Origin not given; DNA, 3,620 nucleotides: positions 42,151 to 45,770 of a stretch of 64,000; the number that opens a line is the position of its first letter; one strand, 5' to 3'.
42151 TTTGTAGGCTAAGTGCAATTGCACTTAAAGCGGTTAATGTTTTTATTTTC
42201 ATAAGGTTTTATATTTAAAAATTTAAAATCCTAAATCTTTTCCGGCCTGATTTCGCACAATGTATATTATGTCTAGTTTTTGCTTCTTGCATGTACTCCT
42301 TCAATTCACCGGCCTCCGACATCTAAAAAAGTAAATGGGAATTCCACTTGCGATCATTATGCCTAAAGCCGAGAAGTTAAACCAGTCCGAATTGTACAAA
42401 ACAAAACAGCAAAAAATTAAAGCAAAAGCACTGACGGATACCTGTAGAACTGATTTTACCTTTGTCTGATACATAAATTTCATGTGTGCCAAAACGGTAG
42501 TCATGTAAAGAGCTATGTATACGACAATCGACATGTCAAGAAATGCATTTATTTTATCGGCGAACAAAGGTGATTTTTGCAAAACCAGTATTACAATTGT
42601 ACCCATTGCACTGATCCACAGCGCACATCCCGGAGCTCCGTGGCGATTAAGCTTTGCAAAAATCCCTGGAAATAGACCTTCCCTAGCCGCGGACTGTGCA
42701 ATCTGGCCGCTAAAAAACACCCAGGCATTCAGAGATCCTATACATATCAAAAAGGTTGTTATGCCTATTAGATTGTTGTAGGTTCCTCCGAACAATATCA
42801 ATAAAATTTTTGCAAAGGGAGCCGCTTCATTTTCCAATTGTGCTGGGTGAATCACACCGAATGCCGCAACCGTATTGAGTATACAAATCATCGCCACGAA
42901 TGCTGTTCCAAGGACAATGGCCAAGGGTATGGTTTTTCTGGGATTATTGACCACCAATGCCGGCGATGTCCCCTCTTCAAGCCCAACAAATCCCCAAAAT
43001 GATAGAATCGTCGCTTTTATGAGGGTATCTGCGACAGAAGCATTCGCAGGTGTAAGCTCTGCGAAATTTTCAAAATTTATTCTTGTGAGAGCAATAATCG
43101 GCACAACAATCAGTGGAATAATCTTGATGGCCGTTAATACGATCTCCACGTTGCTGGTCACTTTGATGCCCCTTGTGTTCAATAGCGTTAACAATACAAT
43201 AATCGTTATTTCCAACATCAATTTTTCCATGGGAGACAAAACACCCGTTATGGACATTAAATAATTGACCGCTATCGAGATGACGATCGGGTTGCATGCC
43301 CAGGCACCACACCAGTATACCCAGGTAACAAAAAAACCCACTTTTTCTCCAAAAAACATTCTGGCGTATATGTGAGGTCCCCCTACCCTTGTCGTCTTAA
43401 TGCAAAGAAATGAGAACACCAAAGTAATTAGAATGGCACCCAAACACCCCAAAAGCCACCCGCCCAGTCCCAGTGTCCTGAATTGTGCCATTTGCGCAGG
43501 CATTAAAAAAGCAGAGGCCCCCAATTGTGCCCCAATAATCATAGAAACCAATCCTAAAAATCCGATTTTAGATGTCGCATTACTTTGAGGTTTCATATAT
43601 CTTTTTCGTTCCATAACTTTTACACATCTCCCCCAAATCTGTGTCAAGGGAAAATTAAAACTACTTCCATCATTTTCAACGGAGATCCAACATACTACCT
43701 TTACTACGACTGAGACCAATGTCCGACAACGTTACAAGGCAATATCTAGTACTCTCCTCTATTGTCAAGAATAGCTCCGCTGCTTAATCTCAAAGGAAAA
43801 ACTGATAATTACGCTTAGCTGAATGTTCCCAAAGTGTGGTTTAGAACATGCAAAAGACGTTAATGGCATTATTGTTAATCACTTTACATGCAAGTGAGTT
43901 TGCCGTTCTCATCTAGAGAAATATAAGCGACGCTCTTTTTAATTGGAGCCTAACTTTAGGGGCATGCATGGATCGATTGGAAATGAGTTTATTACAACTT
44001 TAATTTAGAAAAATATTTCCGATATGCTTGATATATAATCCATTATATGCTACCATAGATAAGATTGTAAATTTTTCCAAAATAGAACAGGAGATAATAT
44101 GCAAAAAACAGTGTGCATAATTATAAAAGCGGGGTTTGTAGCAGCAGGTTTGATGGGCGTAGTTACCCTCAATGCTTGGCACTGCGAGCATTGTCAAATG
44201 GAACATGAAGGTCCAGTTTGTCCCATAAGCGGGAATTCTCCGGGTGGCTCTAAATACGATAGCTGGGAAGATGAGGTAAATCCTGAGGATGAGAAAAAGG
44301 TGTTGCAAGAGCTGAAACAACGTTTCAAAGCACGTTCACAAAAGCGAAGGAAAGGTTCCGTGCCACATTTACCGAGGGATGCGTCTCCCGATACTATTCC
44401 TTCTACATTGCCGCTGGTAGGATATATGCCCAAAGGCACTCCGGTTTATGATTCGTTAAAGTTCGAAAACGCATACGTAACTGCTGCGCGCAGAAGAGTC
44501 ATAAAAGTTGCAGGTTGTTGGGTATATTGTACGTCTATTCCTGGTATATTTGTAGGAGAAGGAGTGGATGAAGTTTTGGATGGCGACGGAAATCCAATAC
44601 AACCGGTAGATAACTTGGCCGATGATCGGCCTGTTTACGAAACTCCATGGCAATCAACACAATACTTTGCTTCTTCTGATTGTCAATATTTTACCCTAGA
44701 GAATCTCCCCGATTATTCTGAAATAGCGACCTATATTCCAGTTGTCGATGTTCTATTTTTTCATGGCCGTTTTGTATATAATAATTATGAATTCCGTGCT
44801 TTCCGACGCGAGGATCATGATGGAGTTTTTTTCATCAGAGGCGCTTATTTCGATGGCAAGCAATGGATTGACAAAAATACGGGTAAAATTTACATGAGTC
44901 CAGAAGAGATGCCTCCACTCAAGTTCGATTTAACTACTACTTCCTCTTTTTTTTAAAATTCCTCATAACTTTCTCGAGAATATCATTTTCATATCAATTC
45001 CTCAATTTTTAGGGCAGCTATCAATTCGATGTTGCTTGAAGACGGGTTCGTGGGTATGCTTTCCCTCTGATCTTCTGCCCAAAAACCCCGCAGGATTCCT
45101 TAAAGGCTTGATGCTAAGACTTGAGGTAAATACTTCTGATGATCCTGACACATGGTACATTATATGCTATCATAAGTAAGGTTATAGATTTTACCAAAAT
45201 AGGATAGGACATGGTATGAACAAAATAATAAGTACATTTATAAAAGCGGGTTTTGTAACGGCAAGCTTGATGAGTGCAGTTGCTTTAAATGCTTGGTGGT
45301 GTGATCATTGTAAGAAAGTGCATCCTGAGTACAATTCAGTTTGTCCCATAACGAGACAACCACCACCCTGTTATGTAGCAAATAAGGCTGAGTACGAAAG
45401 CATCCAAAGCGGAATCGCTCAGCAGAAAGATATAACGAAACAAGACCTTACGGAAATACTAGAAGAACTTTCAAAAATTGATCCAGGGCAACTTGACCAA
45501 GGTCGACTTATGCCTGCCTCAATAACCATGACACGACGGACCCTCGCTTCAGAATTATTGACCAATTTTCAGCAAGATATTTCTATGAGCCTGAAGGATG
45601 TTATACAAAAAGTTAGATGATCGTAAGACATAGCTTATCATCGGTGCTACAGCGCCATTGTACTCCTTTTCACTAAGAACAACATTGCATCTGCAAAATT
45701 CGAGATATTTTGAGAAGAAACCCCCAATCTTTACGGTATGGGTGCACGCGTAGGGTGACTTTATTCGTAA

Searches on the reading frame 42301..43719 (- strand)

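Call 38: search_protein_families(library=pfam, proteins=[window:42301-43719:-], max_evalue=0.00001)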
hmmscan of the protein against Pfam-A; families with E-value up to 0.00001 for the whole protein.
window:42301-43719:- (472 aa): 2 families
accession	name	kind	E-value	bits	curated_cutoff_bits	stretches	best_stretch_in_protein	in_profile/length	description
PF13520.12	AA_permease_2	-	9e-40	137.3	27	1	52-443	1-403/427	Amino acid permease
PF00324.27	AA_permease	-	1.3e-20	74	24.6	1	85-451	32-427/470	Amino acid permease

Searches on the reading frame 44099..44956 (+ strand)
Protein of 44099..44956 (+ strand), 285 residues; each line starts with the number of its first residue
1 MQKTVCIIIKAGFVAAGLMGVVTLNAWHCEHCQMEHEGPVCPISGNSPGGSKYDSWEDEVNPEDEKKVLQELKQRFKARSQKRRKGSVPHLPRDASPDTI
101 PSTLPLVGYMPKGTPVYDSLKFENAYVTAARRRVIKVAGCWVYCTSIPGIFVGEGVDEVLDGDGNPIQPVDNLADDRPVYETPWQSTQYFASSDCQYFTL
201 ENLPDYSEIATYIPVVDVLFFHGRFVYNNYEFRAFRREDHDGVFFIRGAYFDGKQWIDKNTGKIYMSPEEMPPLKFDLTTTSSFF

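Call 5: search_protein_families(library=pfam, proteins=[window:44099-44956:+], max_evalue=1)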
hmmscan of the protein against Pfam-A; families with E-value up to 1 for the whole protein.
window:44099-44956:+ (285 aa): 1 family
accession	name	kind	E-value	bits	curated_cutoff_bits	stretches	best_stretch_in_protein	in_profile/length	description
PF05843.20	Suf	-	0.22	10.4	24.7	1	51-82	177-209/532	Suppressor of forked protein (Suf)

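Call 6: search_protein_families(library=ncbifam, proteins=[window:44099-44956:+], max_evalue=1)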
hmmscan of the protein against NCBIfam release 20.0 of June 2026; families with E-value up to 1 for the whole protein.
window:44099-44956:+ (285 aa): 0 families

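Call 59: search_protein_families(library=padloc, proteins=[window:44099-44956:+], max_evalue=0.1)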
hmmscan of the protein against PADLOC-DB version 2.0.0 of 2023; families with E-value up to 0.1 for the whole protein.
window:44099-44956:+ (285 aa): 0 families

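Call 60: search_protein_families(library=phrogs, proteins=[window:44099-44956:+], max_evalue=0.1)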
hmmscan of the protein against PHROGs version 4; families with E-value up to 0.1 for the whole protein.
window:44099-44956:+ (285 aa): 0 families

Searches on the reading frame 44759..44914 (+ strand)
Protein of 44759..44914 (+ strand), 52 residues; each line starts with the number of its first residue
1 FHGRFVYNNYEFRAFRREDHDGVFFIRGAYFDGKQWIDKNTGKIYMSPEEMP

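Call 65: find_related_loci(query=A6, collection=metagenome_contigs, flank=6000)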
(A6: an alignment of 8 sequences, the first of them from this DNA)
Query A6 (52 aa) in metagenome_contigs; peptide patterns used: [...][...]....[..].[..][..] (x = any residue, [..] = any of these).
70 stretches matched a pattern, but none encodes a relative of the query by tblastn (E <= 1e-3).

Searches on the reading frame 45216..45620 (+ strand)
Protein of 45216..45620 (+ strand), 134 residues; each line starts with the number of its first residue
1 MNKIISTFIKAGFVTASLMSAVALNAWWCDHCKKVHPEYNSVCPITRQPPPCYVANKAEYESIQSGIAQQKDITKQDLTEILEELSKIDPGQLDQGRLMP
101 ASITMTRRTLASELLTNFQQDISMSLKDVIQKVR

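Call 5: search_protein_families(library=pfam, proteins=[window:45216-45620:+], max_evalue=1)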
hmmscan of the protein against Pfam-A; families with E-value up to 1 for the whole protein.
window:45216-45620:+ (134 aa): 1 family
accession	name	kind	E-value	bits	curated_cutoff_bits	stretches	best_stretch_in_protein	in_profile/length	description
PF00085.26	Thioredoxin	-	0.02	15.3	23.5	1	22-44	23-45/103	Thioredoxin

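Call 6: search_protein_families(library=ncbifam, proteins=[window:45216-45620:+], max_evalue=1)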
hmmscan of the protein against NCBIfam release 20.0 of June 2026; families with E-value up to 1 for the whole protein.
window:45216-45620:+ (134 aa): 2 families
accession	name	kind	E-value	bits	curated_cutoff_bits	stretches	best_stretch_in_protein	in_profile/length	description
TIGR01126.1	pdi_dom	equivalog_domain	0.0002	21.6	107.2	1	21-48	18-45/105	protein disulfide-isomerase domain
TIGR01130.1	ER_PDI_fam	subfamily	0.00092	18.9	344.25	1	22-44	23-45/476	protein disulfide-isomerase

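Call 59: search_protein_families(library=padloc, proteins=[window:45216-45620:+], max_evalue=0.1)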
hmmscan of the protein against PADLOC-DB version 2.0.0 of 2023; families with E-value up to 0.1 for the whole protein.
window:45216-45620:+ (134 aa): 0 families

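Call 60: search_protein_families(library=phrogs, proteins=[window:45216-45620:+], max_evalue=0.1)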
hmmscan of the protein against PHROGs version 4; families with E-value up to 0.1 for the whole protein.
window:45216-45620:+ (134 aa): 0 families

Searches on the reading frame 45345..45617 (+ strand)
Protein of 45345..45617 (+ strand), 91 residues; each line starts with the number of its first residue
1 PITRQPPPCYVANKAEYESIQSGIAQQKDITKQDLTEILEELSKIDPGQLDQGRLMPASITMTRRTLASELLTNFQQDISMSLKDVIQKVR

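Call 53: search_solved_structures(query=window:45345-45617:+, max_evalue=10, show_alignments=2)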
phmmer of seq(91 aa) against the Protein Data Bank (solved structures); distinct sequences matched with E-value up to 10: 4.
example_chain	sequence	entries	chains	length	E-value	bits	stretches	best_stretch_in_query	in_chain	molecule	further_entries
5t3w_A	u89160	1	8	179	0.012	19.3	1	5-81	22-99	Fusion protein of Nucleoprotein and Minor nucleoprotein VP30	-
1wdk_A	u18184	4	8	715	0.78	13.5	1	17-62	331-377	Fatty oxidation complex alpha subunit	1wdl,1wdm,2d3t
5nt1_A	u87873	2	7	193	1.8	12.3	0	8-62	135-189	E3 ubiquitin/ISG15 ligase TRIM25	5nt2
4ltb_A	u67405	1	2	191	2.2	12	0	8-62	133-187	Tripartite motif-containing 25 variant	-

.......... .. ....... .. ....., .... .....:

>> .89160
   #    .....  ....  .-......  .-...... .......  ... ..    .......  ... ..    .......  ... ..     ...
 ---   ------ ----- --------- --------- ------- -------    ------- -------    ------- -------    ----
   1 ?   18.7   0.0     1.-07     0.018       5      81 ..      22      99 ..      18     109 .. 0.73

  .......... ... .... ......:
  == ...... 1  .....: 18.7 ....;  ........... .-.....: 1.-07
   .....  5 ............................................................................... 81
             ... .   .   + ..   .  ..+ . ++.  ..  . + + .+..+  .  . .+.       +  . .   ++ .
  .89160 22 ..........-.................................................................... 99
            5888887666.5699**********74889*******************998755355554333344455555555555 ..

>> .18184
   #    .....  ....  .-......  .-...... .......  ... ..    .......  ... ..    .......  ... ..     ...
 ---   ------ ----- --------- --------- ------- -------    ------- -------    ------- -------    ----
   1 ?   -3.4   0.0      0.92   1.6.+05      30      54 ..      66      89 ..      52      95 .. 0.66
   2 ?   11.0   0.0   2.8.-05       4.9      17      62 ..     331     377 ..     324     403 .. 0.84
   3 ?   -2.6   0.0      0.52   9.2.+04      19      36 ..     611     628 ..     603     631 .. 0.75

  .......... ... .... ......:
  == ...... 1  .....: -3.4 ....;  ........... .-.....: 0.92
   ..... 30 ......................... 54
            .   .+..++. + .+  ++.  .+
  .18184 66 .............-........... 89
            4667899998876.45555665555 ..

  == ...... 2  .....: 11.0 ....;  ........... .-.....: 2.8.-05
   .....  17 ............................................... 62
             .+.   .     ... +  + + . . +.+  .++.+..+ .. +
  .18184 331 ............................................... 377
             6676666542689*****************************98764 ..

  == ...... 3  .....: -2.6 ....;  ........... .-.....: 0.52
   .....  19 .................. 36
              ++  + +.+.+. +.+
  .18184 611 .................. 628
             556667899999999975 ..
